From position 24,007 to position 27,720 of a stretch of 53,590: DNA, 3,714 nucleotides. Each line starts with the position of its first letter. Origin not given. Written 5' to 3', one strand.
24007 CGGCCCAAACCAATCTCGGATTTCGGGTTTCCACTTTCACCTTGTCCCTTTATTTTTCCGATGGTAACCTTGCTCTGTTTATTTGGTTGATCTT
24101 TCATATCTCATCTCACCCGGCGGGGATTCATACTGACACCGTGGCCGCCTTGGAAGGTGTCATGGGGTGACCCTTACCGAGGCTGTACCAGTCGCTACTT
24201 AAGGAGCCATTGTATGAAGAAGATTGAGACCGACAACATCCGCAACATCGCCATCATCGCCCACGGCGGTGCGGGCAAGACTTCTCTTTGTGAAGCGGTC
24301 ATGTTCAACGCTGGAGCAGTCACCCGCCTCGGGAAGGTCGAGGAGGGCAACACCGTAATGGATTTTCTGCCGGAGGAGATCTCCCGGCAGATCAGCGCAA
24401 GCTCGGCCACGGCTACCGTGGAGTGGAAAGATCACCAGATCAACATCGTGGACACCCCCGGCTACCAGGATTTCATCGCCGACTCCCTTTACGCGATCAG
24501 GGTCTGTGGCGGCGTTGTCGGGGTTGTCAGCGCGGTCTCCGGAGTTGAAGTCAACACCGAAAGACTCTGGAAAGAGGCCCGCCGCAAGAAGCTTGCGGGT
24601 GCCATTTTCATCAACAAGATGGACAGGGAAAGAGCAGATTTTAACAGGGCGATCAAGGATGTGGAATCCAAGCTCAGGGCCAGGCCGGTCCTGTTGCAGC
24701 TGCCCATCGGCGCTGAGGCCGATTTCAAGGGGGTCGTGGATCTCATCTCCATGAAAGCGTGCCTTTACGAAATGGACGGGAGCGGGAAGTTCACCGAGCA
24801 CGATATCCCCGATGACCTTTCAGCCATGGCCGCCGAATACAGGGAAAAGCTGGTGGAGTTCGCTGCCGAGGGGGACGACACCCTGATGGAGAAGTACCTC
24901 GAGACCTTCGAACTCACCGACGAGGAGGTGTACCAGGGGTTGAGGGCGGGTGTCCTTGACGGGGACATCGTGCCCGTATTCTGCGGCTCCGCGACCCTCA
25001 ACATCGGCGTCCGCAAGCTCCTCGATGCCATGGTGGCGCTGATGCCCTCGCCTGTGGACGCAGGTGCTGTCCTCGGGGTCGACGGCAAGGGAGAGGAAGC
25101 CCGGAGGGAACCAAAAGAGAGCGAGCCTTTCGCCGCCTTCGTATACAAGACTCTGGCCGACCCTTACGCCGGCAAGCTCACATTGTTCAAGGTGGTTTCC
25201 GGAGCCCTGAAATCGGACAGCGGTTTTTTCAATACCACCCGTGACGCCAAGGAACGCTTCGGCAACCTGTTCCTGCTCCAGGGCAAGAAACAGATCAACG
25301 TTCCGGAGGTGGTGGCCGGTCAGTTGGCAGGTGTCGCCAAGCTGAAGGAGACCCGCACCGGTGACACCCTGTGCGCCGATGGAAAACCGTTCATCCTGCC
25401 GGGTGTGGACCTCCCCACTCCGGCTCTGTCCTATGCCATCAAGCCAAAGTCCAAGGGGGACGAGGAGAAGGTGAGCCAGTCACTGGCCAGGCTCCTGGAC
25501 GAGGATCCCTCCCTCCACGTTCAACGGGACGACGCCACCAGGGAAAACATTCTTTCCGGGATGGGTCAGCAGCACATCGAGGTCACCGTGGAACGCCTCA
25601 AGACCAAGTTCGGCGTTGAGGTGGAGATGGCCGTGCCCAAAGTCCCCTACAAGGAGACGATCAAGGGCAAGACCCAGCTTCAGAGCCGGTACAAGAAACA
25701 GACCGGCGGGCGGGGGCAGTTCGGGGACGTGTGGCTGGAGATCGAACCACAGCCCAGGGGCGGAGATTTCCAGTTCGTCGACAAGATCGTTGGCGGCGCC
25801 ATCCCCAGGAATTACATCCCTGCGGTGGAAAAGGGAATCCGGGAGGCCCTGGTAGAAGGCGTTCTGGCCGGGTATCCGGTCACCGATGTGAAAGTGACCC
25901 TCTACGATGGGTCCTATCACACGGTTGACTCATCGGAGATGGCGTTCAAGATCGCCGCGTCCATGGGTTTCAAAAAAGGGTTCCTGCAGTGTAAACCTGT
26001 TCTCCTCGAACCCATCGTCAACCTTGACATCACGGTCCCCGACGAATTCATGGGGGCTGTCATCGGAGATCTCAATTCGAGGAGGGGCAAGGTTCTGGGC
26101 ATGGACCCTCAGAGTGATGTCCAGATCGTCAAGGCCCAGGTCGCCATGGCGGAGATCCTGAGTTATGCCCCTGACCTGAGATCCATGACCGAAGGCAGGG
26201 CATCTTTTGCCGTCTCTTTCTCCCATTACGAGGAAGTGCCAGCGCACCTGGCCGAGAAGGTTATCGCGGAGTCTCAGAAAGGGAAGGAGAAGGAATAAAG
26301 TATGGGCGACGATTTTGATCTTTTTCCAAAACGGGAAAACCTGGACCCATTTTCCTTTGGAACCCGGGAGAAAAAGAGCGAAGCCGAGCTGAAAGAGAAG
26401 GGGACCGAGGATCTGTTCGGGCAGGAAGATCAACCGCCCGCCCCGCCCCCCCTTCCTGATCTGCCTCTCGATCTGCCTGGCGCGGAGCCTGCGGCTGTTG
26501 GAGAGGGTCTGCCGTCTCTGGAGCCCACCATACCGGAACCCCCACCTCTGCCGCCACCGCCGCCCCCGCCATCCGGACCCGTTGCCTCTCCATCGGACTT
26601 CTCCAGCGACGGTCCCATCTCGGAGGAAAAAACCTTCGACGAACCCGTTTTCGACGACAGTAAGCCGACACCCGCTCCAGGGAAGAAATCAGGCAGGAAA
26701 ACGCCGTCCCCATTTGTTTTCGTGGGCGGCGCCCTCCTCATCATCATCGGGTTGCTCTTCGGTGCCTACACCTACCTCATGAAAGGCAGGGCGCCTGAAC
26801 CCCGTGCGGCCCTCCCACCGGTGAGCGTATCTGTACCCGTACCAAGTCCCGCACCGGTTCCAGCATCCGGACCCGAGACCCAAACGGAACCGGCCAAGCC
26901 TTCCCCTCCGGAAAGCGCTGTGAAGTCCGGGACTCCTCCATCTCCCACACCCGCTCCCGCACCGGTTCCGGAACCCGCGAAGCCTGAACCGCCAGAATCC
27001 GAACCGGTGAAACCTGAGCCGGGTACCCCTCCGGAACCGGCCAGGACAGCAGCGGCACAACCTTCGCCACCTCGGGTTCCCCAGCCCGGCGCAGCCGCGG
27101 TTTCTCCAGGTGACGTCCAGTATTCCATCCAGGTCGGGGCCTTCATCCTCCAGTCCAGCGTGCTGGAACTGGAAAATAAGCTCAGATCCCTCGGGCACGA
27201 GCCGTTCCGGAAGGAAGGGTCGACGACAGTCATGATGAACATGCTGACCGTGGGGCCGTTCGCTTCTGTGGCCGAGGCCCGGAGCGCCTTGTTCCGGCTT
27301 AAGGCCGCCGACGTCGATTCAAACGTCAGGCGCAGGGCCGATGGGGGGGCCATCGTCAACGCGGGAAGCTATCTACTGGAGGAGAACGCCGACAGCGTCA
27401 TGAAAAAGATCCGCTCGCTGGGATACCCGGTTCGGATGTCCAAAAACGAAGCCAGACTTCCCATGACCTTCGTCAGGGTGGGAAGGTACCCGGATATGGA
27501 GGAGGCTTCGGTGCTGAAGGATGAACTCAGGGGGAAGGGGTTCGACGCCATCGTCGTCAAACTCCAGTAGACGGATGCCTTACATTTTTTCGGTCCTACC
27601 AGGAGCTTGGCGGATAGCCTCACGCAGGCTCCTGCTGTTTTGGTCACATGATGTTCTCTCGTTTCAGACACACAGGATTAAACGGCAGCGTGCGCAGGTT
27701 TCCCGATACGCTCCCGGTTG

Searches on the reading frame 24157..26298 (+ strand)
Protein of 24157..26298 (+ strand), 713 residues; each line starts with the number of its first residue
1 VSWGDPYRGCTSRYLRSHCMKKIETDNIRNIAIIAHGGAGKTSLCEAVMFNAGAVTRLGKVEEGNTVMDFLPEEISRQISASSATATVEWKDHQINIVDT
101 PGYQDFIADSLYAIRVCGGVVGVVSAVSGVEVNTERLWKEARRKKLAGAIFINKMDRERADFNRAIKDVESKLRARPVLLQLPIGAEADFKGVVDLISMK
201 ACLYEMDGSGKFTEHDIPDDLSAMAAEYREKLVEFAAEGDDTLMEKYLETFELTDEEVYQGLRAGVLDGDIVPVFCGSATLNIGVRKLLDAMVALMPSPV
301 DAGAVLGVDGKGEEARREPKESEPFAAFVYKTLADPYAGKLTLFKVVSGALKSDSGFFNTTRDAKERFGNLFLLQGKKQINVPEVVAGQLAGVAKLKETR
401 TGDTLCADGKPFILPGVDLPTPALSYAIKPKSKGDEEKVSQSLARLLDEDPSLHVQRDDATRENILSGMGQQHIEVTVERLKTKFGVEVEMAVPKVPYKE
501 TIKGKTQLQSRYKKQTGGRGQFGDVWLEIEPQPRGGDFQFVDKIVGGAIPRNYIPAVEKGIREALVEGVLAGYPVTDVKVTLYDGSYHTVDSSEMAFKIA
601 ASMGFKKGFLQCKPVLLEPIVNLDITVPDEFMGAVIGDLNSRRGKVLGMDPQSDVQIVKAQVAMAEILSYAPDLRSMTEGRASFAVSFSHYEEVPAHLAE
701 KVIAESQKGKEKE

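Call 15: search_protein_families(library=pfam, proteins=[window:24157-26298:+], max_evalue=0.00001)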
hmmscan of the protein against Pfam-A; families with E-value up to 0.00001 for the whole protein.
window:24157-26298:+ (713 aa): 6 families
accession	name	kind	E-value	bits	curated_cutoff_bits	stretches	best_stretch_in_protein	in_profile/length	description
PF03764.24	EFG_IV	-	1.8e-48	163.8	24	1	494-612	1-120/121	Elongation factor G, domain IV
PF00009.33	GTP_EFTU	-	6.5e-47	160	26.5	1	27-298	2-188/188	Elongation factor Tu GTP binding domain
PF00679.30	EFG_C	-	8.4e-30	103.1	27.9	1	615-701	1-88/89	Elongation factor G C-terminus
PF14492.12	EFG_III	-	4.8e-29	100.7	27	1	419-491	1-73/75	Elongation Factor G, domain III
PF22042.2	EF-G_D2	-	1.7e-13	50.9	27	1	324-407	1-83/84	Elongation factor G domain 2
PF03144.31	GTP_EFTU_D2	-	1e-06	29.5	30.3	1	339-406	1-73/73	Elongation factor Tu domain 2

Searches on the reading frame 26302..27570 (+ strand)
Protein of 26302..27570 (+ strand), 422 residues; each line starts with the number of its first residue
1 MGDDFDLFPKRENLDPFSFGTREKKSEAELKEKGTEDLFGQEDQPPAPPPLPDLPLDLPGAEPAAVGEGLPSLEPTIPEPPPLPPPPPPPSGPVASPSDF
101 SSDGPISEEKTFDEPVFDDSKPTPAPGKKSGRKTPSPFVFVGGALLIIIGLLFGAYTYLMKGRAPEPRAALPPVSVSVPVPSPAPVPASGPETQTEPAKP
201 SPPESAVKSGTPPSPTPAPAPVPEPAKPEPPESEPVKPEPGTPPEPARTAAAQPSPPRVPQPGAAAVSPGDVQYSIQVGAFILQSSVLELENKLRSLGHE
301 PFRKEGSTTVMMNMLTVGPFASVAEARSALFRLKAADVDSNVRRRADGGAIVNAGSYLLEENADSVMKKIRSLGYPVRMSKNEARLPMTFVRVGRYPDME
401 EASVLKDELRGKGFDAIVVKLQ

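Call 15: search_protein_families(library=pfam, proteins=[window:26302-27570:+], max_evalue=0.00001)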
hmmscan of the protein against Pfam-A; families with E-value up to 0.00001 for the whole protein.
window:26302-27570:+ (422 aa): 1 family
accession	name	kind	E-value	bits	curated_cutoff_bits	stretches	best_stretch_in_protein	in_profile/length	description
PF05036.18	SPOR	-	1e-17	64.7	21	2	347-420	2-76/76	SPOR domain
